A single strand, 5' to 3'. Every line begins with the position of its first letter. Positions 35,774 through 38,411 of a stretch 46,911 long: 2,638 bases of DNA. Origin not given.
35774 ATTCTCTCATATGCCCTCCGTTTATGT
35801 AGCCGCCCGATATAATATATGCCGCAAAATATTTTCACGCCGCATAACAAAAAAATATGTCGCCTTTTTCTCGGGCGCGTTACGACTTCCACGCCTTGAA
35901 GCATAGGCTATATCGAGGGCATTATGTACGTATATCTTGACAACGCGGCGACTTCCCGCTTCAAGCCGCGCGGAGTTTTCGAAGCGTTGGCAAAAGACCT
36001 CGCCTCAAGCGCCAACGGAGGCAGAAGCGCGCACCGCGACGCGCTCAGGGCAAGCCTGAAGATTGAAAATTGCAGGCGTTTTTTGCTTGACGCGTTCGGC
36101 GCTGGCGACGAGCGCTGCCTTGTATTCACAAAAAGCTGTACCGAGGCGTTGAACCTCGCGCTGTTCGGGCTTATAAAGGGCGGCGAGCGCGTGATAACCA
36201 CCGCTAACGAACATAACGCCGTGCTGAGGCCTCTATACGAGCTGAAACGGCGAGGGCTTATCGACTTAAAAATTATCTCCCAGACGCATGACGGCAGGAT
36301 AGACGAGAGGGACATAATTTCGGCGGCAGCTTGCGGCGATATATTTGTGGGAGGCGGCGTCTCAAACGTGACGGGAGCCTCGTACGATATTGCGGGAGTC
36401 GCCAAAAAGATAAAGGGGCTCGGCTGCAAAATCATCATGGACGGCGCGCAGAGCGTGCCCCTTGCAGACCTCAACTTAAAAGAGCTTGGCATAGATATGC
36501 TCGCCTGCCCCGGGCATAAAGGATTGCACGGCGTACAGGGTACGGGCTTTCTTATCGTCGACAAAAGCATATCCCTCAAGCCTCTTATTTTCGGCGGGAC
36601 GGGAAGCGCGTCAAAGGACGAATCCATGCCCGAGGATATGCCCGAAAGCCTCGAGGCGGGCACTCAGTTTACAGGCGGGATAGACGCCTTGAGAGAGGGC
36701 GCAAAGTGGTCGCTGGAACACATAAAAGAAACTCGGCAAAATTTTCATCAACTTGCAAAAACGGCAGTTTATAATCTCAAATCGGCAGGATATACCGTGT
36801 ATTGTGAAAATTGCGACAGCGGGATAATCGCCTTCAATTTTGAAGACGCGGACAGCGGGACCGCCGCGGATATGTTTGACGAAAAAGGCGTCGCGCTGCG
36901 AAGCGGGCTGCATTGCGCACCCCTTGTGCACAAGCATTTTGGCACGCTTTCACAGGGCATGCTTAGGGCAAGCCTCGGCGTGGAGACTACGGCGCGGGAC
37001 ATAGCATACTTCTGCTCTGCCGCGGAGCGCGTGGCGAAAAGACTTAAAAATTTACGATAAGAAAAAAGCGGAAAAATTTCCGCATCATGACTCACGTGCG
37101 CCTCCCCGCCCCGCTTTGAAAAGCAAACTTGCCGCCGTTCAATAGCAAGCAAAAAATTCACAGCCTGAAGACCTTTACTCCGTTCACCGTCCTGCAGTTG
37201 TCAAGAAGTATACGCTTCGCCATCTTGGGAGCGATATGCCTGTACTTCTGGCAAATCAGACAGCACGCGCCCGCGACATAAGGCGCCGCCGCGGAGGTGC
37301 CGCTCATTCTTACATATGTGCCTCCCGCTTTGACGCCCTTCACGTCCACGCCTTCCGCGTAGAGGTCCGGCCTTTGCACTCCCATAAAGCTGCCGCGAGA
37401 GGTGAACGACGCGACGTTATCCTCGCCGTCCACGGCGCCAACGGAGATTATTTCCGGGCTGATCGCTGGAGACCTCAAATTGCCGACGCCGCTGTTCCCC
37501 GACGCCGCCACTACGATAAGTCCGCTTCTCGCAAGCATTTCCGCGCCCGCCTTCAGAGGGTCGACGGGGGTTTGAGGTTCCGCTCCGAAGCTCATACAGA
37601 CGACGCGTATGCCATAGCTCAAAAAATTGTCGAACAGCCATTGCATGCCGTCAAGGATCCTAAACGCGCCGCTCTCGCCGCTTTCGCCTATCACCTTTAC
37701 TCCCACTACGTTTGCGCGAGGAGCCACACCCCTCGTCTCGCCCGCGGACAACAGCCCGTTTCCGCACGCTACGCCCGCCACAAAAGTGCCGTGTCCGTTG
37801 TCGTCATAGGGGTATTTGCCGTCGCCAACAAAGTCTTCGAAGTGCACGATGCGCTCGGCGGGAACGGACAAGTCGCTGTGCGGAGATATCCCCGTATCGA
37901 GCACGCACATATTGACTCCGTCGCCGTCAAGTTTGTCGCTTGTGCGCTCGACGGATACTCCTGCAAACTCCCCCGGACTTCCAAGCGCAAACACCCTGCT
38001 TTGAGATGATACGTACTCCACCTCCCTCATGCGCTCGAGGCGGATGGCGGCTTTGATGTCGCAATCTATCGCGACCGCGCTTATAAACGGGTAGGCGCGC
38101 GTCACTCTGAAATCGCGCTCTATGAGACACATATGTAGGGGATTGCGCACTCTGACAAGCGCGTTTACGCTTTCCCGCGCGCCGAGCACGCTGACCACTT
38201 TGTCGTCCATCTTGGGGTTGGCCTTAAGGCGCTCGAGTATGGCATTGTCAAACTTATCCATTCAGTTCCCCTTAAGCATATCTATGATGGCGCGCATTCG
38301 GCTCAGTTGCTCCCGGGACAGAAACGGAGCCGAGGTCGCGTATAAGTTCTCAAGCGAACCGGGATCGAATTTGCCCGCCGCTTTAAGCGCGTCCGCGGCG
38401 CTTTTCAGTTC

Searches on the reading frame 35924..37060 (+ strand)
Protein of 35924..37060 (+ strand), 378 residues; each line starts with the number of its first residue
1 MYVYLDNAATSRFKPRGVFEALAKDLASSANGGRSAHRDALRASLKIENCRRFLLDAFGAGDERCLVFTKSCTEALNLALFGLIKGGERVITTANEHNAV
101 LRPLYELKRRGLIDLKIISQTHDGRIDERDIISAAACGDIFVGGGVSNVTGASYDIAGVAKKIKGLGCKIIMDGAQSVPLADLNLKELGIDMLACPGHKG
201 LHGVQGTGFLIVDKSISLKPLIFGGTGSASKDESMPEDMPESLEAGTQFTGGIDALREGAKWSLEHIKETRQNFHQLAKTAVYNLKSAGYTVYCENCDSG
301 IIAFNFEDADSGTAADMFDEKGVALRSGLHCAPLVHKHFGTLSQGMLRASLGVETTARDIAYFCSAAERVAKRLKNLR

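Call 91: search_protein_families(library=pfam, proteins=[window:35924-37060:+], max_evalue=0.00001)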
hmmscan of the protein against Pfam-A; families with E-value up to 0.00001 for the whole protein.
window:35924-37060:+ (378 aa): 1 family
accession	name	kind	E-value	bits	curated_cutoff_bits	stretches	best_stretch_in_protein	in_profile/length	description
PF00266.25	Aminotran_5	-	3.9e-65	220.7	21.5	1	3-363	1-371/371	Aminotransferase class-V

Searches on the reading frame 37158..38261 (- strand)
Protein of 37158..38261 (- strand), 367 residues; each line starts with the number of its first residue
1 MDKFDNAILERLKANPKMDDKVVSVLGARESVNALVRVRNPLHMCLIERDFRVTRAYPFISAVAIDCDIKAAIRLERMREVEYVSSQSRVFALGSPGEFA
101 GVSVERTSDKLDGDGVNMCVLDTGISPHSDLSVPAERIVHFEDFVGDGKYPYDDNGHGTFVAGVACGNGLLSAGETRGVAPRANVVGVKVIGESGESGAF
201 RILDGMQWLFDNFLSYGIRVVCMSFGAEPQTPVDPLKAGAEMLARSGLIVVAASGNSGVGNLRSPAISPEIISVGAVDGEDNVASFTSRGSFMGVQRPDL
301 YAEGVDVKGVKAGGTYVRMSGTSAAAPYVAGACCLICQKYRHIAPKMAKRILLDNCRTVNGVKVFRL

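Call 91: search_protein_families(library=pfam, proteins=[window:37158-38261:-], max_evalue=0.00001)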
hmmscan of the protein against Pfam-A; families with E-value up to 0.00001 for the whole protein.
window:37158-38261:- (367 aa): 1 family
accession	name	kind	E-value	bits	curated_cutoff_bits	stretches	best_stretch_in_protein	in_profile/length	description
PF00082.27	Peptidase_S8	-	4.4e-45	154.6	21.8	1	113-356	1-273/288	Subtilase family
